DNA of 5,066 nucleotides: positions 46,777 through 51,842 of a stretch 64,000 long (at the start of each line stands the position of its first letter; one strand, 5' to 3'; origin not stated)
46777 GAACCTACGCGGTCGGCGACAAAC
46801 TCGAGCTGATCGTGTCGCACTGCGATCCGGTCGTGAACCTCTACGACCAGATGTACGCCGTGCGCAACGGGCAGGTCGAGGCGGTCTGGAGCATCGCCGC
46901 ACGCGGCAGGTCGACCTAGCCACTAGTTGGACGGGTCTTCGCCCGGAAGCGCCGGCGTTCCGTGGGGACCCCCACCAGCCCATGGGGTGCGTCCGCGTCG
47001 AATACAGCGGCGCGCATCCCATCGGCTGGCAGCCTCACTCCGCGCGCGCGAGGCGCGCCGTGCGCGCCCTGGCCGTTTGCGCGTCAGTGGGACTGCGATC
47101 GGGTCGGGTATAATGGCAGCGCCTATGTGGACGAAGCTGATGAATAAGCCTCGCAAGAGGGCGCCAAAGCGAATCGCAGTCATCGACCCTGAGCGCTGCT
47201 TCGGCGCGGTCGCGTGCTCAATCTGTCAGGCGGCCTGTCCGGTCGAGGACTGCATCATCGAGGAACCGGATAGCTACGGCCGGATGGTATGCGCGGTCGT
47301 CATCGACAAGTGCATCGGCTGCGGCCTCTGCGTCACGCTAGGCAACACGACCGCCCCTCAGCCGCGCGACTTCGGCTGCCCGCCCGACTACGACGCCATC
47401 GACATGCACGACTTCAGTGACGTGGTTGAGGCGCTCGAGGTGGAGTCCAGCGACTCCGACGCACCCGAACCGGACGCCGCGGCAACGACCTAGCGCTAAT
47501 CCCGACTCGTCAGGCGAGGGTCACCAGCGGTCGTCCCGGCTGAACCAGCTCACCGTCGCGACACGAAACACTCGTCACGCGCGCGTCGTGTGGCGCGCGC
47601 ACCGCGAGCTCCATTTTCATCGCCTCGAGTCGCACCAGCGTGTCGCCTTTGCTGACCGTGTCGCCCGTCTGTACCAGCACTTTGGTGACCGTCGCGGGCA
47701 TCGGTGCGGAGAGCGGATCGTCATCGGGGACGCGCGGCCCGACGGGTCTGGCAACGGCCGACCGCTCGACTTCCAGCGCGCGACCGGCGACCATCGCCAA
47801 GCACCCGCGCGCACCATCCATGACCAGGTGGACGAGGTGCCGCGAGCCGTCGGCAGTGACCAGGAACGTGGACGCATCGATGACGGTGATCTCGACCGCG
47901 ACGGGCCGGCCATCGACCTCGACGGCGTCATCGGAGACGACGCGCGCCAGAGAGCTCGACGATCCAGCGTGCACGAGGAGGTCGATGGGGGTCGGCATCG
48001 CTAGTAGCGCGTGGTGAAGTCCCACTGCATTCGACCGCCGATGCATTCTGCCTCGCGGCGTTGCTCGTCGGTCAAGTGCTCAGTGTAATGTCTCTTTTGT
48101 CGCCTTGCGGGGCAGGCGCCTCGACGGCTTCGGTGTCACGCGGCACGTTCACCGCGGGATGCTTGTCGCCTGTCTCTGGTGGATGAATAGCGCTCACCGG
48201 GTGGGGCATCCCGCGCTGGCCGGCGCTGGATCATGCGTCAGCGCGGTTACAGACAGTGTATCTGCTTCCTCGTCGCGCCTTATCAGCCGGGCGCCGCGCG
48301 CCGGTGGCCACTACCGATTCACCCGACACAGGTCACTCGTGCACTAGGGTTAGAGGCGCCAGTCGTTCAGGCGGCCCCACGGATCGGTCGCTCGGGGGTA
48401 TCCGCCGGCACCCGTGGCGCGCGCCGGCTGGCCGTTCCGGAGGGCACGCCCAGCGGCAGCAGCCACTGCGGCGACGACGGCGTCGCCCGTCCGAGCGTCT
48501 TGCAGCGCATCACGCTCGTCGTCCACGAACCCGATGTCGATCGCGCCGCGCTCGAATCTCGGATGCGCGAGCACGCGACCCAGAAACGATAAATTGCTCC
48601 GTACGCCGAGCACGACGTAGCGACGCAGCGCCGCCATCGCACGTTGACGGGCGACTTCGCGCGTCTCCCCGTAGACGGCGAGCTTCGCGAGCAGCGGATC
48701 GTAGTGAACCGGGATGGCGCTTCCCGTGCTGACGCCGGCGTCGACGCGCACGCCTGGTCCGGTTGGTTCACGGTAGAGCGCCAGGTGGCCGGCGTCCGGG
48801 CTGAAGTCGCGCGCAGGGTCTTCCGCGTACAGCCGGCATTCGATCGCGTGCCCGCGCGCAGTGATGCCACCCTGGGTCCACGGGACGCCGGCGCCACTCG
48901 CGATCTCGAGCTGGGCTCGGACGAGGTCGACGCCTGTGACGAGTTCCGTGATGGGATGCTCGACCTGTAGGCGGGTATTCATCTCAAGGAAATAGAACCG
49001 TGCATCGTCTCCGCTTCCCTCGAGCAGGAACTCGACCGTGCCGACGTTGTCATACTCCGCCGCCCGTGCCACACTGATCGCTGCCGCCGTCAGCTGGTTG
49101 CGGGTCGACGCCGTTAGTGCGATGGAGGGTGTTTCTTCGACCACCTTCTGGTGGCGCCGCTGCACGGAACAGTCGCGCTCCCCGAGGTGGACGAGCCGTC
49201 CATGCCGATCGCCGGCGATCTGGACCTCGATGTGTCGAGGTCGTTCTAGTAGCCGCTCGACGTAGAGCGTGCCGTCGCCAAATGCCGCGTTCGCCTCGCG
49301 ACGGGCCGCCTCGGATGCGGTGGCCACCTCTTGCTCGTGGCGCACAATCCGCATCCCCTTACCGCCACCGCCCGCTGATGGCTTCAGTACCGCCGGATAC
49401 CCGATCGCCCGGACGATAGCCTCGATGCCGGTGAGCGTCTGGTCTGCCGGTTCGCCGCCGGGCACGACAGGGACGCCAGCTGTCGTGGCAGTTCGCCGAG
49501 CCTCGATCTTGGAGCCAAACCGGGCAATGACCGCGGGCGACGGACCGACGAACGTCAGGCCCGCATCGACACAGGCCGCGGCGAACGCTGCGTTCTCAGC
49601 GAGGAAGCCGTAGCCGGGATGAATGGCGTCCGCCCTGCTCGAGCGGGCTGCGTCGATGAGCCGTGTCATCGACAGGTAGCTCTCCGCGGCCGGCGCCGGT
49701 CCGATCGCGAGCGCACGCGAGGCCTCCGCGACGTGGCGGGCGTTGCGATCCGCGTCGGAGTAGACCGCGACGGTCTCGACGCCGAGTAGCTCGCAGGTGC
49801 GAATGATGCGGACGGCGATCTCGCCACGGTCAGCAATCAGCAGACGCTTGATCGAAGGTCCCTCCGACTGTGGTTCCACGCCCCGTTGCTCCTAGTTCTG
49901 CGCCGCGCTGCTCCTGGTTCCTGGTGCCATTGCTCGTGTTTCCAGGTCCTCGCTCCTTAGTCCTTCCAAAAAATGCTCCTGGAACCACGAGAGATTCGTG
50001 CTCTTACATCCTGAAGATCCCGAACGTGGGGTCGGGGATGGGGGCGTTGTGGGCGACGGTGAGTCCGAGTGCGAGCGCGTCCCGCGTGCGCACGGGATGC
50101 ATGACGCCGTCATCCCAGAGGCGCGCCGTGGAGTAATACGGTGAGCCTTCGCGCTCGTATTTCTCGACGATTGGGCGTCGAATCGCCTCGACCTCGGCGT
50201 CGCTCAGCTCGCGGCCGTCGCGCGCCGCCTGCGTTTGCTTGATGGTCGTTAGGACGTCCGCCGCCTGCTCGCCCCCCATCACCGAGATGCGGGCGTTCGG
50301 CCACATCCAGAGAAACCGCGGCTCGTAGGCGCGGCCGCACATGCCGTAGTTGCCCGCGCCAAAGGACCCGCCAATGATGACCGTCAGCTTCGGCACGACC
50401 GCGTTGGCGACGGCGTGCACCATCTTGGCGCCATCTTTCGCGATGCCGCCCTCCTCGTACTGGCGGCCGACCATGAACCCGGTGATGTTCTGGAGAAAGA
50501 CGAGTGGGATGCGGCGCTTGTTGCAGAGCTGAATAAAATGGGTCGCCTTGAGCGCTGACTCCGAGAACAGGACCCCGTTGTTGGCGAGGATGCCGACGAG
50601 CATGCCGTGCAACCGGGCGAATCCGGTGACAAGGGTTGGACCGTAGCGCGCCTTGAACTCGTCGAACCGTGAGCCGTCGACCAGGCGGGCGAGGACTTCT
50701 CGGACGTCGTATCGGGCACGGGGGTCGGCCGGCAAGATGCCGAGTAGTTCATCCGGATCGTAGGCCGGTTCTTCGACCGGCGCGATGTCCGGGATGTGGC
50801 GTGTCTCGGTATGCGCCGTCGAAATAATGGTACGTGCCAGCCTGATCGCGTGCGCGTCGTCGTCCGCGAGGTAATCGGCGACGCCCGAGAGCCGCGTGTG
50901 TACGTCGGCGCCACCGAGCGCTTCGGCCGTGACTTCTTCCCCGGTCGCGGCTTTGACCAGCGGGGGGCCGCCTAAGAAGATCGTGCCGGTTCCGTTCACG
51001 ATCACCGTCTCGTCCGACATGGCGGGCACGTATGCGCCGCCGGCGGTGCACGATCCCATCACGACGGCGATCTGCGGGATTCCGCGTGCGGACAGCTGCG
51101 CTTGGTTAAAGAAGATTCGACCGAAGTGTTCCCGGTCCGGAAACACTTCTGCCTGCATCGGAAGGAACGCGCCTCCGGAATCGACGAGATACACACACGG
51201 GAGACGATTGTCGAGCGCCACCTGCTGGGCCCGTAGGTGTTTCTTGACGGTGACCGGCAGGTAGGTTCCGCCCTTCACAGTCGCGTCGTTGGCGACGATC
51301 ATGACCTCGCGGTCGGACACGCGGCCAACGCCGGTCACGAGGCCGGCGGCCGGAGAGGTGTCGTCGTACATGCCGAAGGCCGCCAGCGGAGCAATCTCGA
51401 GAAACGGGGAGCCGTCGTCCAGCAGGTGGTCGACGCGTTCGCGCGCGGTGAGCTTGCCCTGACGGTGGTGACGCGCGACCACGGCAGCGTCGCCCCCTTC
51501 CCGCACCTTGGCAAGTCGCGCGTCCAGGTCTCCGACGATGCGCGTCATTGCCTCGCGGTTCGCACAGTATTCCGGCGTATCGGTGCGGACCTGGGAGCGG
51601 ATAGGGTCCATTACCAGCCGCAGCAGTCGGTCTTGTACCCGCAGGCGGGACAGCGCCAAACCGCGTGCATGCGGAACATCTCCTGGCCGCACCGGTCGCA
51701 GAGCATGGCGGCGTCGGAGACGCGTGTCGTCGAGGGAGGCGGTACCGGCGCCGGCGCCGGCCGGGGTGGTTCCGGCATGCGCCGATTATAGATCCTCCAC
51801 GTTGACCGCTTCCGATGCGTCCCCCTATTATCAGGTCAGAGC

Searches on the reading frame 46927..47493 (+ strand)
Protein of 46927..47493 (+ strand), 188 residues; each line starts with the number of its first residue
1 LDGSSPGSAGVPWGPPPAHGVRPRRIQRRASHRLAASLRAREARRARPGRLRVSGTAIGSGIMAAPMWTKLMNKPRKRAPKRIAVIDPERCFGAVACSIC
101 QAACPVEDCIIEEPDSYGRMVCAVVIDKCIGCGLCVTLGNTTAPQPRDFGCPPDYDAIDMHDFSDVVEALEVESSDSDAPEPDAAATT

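Call 7: search_protein_families(library=pfam, proteins=[window:46927-47493:+])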
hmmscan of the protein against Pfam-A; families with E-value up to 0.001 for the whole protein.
window:46927-47493:+ (188 aa): 4 families
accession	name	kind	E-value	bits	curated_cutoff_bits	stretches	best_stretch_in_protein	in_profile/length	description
PF00037.32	Fer4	-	4.2e-05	23.6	21.1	0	127-137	6-16/24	4Fe-4S binding domain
PF12797.12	Fer4_2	-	4.8e-05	23.5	24.5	0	84-106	3-22/22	4Fe-4S binding domain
PF12838.12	Fer4_7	-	5.8e-05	23.9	27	0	75-106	22-50/52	4Fe-4S dicluster domain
PF14697.11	Fer4_21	-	0.00079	20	35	0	84-137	1-49/59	4Fe-4S dicluster domain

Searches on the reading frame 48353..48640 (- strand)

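Call 31: search_protein_families(library=pfam, proteins=[window:48353-48640:-], max_evalue=10)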
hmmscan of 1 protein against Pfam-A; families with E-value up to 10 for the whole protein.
seq(96 aa): 2 families
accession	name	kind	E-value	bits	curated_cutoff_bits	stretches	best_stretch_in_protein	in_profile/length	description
PF02785.25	Biotin_carb_C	-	2.2e-05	24.9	32.4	1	3-40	70-107/108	Biotin carboxylase C-terminal domain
PF09142.17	TruB_C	-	0.012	15.8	28.7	1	58-91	5-38/56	tRNA Pseudouridine synthase II, C terminal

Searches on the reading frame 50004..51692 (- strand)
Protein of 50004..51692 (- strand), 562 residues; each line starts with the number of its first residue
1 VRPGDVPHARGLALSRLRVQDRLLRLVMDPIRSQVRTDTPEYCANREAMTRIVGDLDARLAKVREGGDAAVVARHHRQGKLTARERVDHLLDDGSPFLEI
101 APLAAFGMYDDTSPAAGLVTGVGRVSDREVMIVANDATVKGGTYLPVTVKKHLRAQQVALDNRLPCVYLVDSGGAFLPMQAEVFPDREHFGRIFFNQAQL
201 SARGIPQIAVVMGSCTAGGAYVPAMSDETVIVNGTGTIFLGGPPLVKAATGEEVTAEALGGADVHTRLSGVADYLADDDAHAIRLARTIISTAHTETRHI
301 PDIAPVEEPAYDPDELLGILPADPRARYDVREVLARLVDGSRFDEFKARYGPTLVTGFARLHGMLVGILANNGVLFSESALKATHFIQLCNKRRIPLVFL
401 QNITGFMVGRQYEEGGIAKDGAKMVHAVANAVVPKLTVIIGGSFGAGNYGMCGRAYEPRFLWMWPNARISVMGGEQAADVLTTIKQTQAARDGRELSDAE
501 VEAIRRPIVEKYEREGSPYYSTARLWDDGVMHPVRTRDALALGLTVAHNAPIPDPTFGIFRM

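Call 7: search_protein_families(library=pfam, proteins=[window:50004-51692:-])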
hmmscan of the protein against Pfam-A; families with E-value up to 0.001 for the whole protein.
window:50004-51692:- (562 aa): 3 families
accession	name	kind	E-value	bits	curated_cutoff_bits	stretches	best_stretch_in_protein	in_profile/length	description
PF01039.27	Carboxyl_trans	-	5.3e-155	517.2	22.3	1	75-552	2-483/493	Carboxyl transferase domain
PF03255.19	ACCA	-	3.1e-14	53.3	23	2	116-232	92-213/310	Acetyl co-enzyme A carboxylase carboxyltransferase-like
PF06833.16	MdcE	-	0.00039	20.6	32.7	0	389-481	22-114/196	Malonate decarboxylase gamma subunit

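Call 8: search_protein_families(library=ncbifam, proteins=[window:50004-51692:-])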
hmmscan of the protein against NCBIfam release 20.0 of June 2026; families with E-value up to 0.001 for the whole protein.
window:50004-51692:- (562 aa): 8 families
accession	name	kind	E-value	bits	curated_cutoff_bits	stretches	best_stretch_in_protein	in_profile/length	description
TIGR01117.1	mmdA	subfamily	6.6e-100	335.3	998.8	1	53-545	3-493/512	methylmalonyl-CoA decarboxylase subunit alpha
NF041504.1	AccA_sub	subfamily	2.5e-16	59.9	300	2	116-231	39-159/257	carboxyltransferase subunit alpha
NF004344.0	PRK05724.1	equivalog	4.1e-13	49.3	357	2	116-232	96-217/319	acetyl-CoA carboxylase carboxyltransferase subunit alpha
TIGR00513.1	accA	equivalog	1e-11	44.8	319.3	2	109-230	93-215/321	acetyl-CoA carboxylase carboxyl transferase subunit alpha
TIGR03133.1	malonate_beta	equivalog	1.9e-08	33.9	278.15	1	81-287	6-226/274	biotin-independent malonate decarboxylase subunit beta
NF005530.0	PRK07189.1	equivalog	1.9e-08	33.8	228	1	80-288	15-237/303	biotin-independent malonate decarboxylase subunit beta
NF008971.0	PRK12319.1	equivalog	3.2e-08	33.5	406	1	71-233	7-165/256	acetyl-CoA carboxylase carboxyl transferase subunit alpha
TIGR00515.1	accD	equivalog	9.1e-07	28.5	317.45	1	111-253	103-242/285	acetyl-CoA carboxylase, carboxyltransferase subunit beta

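Call 18: search_solved_structures(query=window:50004-51692:-, max_evalue=1e-50)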
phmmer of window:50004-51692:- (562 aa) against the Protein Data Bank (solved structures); distinct sequences matched with E-value up to 1e-50: 36.
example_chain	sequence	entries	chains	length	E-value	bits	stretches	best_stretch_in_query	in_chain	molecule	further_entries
4q0g_A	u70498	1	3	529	7.3e-225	750.9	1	49-562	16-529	Probable acetyl-/propionyl-CoA carboxylase (Beta subunit) AccD1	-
3u9r_B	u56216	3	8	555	1.3e-224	750.1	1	31-562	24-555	Methylcrotonyl-CoA carboxylase, beta-subunit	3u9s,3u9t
9tps_A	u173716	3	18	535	1.6e-224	749.8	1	31-562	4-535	Propionyl CoA carboxylase beta subunit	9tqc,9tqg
9yx0_G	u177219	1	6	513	6.4e-220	734.6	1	45-562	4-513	Carboxyl transferase domain protein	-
8j4z_J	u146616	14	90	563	1.4e-219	733.5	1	41-562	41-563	Methylcrotonoyl-CoA carboxylase beta chain, mitochondrial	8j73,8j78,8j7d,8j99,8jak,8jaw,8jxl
8rth_B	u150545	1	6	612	1e-197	661.3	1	36-562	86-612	methylcrotonoyl-CoA carboxylase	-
8f3d_A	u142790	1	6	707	1.1e-190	638.2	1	68-552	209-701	3-methylcrotonyl-CoA carboxylase beta-subunit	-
8f41_B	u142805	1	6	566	1.4e-190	637.8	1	68-550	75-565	3-methylcrotonyl-CoA carboxylase, beta-subunit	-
5ikl_B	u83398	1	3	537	5.3e-141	474.2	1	31-561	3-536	Geranyl-CoA carboxylase, beta-subunit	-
1vrg_A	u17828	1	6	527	3.1e-85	290.1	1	61-547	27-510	propionyl-CoA carboxylase, beta subunit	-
1on3_A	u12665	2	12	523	5.7e-83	282.6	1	61-545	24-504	Methylmalonyl-CoA carboxyltransferase 12S subunit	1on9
3n6r_B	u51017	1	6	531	5.4e-78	266.2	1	49-550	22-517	Propionyl-CoA carboxylase, beta subunit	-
6ybp_A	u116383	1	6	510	2.9e-77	263.8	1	52-546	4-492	Propionyl-CoA carboxylase beta chain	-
8pn8_A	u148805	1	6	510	4.4e-77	263.2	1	52-546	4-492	Propionyl-CoA carboxylase beta chain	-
6ybq_A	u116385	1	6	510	4.6e-77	263.1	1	52-546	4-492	Propionyl-CoA carboxylase beta chain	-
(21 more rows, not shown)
